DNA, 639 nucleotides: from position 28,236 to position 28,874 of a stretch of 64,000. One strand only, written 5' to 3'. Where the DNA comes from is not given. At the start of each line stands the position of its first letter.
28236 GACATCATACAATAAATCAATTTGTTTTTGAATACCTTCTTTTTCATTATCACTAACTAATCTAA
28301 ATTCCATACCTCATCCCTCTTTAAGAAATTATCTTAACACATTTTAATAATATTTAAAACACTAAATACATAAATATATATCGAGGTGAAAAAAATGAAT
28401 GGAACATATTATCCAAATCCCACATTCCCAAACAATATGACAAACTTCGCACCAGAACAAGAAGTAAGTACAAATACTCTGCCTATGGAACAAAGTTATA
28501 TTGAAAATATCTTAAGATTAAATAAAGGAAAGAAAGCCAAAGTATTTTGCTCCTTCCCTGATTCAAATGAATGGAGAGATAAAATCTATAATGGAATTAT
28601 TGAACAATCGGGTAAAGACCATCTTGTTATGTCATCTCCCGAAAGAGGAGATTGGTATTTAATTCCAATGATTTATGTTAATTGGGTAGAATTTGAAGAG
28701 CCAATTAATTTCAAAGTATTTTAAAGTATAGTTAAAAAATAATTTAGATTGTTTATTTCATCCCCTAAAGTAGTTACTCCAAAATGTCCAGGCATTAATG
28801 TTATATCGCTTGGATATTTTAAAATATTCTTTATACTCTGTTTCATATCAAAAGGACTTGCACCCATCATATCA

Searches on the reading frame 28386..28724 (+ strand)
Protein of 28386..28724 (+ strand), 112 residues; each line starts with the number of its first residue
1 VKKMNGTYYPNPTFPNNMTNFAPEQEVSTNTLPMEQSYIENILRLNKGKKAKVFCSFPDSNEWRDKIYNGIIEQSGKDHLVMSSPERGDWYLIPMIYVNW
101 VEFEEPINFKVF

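Call 65: search_protein_families(library=pfam, proteins=[window:28386-28724:+], max_evalue=0.001)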
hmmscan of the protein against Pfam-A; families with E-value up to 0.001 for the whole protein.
window:28386-28724:+ (112 aa): 1 family
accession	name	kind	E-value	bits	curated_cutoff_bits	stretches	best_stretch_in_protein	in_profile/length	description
PF09671.16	Spore_GerQ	-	3.6e-31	107.4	25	1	34-109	1-76/76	Spore coat protein (Spore_GerQ)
